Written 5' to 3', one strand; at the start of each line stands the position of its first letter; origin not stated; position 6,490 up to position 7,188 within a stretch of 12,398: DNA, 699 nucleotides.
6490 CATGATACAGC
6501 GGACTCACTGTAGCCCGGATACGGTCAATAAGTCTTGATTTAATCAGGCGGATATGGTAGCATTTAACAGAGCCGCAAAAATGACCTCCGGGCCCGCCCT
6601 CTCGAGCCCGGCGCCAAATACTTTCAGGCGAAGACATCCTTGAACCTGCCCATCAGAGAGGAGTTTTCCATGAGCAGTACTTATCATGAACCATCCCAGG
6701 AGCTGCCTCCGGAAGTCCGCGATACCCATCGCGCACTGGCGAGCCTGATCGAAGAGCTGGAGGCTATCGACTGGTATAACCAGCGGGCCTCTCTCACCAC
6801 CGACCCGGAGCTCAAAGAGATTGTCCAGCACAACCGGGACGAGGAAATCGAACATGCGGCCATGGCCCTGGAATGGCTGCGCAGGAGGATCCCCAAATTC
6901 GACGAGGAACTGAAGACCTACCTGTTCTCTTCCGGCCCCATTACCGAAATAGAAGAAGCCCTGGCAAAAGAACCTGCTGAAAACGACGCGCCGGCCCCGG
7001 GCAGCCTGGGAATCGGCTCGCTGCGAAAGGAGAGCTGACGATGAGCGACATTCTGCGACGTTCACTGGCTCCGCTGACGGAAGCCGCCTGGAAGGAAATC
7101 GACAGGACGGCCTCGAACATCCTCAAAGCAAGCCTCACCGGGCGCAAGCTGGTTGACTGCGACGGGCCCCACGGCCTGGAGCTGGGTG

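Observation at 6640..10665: Iron-themed neighbourhood: a ferritin-loaded nanocompartment next to a putative Fe(II)-oxidising outer-membrane cytochrome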

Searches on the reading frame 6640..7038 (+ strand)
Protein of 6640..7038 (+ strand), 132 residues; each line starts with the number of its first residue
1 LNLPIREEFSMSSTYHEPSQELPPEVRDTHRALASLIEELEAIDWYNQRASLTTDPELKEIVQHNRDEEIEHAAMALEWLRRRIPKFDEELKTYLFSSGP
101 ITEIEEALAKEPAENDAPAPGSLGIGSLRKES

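Call 3: search_protein_families(library=pfam, proteins=[window:6640-7038:+], max_evalue=0.01)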
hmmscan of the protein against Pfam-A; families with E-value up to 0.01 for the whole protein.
window:6640-7038:+ (132 aa): 2 families
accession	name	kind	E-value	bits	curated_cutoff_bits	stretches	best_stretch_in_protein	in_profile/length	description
PF22277.2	EncFtn-like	-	1.2e-40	137.6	27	1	15-97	2-84/85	EncFtn-like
PF03232.19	COQ7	-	0.0086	16.2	23.5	1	46-79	117-143/169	Ubiquinone biosynthesis protein COQ7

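Call 4: search_protein_families(library=ncbifam, proteins=[window:6640-7038:+], max_evalue=0.01)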
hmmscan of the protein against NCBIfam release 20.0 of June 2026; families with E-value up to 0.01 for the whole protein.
window:6640-7038:+ (132 aa): 4 families
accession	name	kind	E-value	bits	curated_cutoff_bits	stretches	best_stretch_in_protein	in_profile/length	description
TIGR04535.1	ferrit_encaps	subfamily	1.9e-45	153.5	125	1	15-129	1-114/114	encapsulin-associated ferritin-like protein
NF058679.1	EncB_fam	subfamily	5.2e-21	74.8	90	1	29-128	22-117/117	encapsulin nanocompartment ferritin-likeEncB family encapsulin nanocompartment ferritin-like cargo protein cargo protein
NF058678.1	EncB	exception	1.7e-06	28.3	210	1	26-121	9-100/160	encapsulin nanocompartment ferritin-like cargo protein EncB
NF009990.0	PRK13456.1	equivalog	0.0074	15.9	158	1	18-82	99-166/188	DNA protection protein DPS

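Call 51: search_solved_structures(query=window:6670-7038:+, max_evalue=0.001, show_alignments=2)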
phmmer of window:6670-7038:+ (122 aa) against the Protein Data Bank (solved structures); distinct sequences matched with E-value up to 0.001: 14.
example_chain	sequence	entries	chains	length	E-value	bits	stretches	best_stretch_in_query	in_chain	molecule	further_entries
7oe2_1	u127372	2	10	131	1.3e-36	128.6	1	3-121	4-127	Haliangium ochraceum Encapsulated ferritin localisation sequence | Haliangium ochraceum encapsulated ferritin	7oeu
33bf_A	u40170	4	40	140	1e-35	125.8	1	2-121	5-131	Encapsulated ferritin-like protein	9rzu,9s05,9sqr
5da5_A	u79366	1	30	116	1e-31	112.9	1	2-95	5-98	Rru_A0973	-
3k6c_A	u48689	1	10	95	1.5e-31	112.3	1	4-92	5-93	Uncharacterized protein NE0167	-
5n5f_A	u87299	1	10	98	3.6e-31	111.1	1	3-96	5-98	encapsulated ferritin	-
5l8b_A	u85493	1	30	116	6.1e-31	110.4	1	2-95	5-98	Uncharacterized protein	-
6suw_A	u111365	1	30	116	6.1e-31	110.4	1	2-95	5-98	Uncharacterized protein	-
5l89_A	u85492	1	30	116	6.1e-31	110.4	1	2-95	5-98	Rru_A0973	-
6sv1_A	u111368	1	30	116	6.1e-31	110.4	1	2-95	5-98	Encapsulated Ferritin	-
5l8g_A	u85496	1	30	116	2.4e-30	108.4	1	2-95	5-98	Uncharacterized protein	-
5l8f_A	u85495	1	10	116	9e-29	103.4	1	2-95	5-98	Rru_A0973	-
7s8t_A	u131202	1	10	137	1.1e-07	35.3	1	13-119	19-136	EncC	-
7s5c_A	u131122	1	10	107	0.00077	23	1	15-72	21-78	EncB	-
7s5k_A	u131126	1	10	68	0.00099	22.6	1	18-72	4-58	EncB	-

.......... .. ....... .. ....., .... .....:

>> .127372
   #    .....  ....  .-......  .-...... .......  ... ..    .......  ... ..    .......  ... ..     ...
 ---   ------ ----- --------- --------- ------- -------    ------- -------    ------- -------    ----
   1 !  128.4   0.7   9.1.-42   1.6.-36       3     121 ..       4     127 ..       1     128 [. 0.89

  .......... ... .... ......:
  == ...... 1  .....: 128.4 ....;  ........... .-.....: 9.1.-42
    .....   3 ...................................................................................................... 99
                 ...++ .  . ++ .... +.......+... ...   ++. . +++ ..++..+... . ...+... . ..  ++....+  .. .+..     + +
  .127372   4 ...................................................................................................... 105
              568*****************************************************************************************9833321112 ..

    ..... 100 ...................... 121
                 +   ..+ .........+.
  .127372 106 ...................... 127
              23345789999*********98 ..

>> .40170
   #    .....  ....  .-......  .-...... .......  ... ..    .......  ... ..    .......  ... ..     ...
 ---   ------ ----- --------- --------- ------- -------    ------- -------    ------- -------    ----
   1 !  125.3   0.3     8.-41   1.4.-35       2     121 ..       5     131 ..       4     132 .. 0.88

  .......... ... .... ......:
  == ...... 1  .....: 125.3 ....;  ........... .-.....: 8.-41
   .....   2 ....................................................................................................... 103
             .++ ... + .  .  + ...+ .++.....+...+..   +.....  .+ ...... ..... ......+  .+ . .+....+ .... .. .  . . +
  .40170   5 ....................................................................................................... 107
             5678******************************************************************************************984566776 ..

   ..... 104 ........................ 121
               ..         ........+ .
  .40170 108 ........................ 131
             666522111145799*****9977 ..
